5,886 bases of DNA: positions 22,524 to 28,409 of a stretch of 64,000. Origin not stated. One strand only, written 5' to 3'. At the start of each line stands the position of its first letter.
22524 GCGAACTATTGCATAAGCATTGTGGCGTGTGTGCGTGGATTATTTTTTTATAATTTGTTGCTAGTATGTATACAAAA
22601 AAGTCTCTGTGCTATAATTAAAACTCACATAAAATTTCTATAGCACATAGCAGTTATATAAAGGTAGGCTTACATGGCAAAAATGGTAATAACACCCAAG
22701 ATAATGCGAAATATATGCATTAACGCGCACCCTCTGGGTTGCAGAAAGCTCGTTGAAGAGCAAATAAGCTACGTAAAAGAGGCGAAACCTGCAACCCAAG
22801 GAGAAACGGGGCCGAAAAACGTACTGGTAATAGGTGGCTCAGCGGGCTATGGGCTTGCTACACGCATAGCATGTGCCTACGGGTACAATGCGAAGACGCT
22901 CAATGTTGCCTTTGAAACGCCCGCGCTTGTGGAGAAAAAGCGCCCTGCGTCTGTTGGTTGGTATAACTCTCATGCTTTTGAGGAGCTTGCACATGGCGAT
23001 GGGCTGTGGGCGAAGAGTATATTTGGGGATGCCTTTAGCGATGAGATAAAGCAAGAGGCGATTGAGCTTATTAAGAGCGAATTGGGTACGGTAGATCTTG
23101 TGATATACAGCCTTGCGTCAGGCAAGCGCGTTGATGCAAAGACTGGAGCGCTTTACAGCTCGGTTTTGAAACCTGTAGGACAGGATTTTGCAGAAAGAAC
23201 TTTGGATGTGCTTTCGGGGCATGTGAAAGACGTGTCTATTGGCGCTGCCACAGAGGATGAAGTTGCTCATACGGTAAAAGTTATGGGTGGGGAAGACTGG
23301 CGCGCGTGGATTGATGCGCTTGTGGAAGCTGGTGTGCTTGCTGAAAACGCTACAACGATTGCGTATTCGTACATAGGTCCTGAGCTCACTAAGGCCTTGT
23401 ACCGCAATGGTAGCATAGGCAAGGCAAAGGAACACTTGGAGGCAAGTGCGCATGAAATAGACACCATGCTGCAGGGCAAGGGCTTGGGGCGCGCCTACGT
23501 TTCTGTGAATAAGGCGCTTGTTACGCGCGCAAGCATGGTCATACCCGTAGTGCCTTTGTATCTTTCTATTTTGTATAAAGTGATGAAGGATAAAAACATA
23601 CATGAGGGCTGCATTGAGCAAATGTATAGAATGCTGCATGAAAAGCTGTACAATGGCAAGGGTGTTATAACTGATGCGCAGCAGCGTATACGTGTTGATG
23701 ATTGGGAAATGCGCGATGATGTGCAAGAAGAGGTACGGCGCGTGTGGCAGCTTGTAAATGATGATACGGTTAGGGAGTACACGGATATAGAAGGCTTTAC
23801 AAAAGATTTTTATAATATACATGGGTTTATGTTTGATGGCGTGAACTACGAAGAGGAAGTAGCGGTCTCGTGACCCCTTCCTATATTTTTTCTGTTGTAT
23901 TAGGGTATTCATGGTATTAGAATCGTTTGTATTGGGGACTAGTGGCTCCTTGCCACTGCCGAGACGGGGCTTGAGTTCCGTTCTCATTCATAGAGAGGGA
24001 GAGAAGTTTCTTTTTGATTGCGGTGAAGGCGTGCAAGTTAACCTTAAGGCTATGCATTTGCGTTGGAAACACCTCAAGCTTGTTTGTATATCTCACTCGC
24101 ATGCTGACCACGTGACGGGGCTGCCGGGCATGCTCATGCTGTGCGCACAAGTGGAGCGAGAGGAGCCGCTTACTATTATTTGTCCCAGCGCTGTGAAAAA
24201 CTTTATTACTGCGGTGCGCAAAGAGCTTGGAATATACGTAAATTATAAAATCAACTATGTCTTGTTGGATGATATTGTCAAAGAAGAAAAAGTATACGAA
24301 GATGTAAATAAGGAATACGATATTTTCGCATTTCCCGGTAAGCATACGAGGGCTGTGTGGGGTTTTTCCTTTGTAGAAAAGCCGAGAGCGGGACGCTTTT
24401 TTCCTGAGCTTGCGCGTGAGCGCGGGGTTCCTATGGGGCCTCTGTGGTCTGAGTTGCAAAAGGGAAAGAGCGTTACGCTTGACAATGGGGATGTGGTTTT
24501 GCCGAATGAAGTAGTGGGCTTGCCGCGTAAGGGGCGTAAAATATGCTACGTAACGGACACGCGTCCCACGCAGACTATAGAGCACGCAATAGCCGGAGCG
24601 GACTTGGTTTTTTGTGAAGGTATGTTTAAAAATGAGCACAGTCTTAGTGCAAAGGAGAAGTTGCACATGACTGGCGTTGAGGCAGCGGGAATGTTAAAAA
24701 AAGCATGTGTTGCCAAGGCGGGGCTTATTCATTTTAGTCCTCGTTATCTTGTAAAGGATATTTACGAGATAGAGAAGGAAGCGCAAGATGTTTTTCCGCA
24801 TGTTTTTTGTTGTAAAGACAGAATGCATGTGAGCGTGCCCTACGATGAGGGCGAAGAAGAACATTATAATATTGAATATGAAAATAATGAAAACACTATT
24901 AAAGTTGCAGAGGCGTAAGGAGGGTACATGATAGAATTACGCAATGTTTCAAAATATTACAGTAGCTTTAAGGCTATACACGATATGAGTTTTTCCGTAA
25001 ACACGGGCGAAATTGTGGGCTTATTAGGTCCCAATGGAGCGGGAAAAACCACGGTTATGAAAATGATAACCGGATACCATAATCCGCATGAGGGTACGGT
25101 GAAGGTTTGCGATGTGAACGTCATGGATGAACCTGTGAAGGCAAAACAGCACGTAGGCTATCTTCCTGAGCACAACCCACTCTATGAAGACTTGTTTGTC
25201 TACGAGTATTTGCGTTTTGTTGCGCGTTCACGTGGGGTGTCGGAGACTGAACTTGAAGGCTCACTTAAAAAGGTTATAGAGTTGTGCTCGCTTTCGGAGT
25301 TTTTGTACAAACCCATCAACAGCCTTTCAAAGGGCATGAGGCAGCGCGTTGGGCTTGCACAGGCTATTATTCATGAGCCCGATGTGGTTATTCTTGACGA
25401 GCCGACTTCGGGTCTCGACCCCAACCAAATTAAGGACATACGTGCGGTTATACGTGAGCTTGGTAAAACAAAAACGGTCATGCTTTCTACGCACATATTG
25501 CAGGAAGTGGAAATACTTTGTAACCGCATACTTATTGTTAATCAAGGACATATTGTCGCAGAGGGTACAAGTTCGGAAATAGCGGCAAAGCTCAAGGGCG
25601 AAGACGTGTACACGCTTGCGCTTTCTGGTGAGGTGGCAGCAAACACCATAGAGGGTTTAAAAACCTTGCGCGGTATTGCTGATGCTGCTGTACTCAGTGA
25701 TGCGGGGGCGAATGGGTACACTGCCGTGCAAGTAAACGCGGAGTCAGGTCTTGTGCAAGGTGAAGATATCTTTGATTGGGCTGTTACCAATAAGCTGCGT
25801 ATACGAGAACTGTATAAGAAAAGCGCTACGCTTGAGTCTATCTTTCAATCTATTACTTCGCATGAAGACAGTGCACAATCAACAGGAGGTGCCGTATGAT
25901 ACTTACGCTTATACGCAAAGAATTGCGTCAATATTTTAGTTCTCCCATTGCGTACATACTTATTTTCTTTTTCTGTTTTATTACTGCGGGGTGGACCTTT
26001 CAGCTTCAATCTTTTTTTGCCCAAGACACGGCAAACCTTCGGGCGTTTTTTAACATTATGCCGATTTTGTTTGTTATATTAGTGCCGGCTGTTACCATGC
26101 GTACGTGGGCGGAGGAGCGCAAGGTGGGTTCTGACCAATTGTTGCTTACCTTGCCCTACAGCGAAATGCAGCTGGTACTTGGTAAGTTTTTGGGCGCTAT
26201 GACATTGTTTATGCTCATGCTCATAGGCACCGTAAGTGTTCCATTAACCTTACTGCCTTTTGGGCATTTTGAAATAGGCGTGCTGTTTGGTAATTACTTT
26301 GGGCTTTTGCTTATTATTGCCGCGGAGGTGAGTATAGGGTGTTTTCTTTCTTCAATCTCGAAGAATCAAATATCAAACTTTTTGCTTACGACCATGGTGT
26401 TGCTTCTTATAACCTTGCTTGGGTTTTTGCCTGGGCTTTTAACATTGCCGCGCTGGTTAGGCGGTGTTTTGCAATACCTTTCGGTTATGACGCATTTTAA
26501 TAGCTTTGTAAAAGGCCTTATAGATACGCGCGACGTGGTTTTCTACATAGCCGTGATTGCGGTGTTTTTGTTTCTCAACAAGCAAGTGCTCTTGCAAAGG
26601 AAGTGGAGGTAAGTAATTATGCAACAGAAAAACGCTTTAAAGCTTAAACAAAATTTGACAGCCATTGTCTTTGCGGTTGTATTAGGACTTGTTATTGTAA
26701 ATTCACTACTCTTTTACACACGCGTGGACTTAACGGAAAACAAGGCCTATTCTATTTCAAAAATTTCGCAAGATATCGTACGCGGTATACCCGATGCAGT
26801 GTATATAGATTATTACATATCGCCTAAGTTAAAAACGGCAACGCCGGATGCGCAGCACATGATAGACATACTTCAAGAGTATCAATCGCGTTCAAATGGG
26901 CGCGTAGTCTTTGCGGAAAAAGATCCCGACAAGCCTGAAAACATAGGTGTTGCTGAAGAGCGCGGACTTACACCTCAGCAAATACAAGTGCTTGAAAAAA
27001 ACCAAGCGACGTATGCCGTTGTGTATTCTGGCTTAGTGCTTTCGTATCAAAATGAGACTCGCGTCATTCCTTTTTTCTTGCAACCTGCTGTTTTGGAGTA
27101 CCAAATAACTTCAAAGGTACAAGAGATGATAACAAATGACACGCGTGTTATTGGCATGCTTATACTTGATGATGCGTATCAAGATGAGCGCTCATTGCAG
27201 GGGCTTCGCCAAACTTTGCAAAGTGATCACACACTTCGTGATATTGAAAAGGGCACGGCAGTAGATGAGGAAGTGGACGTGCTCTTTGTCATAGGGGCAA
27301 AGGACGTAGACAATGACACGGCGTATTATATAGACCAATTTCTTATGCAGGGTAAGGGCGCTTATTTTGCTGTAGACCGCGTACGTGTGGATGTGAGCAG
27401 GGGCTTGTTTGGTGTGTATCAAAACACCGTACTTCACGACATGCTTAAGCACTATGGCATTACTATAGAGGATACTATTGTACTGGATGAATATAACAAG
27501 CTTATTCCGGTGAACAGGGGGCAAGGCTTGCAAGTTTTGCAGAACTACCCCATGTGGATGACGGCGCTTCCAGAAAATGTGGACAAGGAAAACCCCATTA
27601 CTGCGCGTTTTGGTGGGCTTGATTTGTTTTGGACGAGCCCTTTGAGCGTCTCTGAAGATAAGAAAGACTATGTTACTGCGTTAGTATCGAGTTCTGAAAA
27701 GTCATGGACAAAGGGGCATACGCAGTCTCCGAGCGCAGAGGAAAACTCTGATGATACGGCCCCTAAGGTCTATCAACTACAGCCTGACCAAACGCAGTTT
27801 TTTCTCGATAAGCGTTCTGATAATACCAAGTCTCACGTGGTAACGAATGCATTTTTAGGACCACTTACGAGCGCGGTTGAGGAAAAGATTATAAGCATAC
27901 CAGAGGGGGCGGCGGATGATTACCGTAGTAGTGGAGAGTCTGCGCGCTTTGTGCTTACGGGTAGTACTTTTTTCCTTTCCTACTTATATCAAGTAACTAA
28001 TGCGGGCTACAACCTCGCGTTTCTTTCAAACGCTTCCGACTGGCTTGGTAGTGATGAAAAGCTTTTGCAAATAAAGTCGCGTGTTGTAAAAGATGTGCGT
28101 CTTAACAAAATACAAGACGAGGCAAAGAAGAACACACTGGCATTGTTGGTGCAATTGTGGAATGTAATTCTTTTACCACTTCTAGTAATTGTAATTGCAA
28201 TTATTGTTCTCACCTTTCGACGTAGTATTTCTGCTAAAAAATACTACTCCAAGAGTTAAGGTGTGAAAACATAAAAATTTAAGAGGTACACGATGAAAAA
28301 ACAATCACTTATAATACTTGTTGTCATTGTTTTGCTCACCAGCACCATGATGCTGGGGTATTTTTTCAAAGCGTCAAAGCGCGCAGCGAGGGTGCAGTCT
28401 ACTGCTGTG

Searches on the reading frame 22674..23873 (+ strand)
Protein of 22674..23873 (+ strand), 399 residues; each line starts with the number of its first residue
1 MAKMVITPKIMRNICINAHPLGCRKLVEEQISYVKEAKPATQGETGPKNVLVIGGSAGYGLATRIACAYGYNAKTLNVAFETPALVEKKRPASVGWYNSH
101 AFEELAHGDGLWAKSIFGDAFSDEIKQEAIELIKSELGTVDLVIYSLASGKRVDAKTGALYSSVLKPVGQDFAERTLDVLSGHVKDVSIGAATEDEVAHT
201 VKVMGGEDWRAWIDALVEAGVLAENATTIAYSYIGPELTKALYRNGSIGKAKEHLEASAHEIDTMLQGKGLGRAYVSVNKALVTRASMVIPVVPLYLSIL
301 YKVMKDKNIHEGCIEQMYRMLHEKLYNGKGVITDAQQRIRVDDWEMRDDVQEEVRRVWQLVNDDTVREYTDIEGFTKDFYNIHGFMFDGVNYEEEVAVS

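Call 71: search_protein_families(library=ncbifam, proteins=[window:22674-23873:+], max_evalue=0.00001)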
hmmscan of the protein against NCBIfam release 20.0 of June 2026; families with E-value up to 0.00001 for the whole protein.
window:22674-23873:+ (399 aa): 2 families
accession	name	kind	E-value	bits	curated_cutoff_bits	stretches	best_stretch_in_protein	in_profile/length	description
NF010177.0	PRK13656.1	subfamily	4.9e-167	555.6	403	1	4-398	1-390/398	enoyl-[acyl-carrier-protein] reductase FabV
NF043048.1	EnoyACPredFabV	equivalog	8.5e-164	545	400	1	4-397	1-387/395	enoyl-ACP reductase FabV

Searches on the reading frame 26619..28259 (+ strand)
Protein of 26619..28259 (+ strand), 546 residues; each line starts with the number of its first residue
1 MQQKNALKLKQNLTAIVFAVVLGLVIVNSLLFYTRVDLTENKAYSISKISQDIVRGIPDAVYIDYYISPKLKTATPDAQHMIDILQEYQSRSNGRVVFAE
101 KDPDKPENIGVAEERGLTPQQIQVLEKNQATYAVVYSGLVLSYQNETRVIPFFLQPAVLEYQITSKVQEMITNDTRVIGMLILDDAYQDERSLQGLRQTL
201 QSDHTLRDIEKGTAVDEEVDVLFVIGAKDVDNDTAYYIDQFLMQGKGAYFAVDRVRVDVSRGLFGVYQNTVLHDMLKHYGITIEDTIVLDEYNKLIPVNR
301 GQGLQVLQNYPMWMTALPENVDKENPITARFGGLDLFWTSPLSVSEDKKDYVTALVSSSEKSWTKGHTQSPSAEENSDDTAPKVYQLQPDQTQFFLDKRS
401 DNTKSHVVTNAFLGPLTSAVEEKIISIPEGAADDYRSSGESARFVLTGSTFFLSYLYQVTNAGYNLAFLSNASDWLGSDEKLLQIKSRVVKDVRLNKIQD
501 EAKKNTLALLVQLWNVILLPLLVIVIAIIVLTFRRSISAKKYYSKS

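Call 71: search_protein_families(library=ncbifam, proteins=[window:26619-28259:+], max_evalue=0.00001)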
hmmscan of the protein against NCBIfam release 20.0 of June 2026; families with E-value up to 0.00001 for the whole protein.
window:26619-28259:+ (546 aa): 1 family
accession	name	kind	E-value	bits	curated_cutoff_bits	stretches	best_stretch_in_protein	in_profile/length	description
TIGR03521.1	GldG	equivalog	3.9e-38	131.4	389.85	1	17-535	6-548/552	gliding motility-associated ABC transporter substrate-binding protein GldG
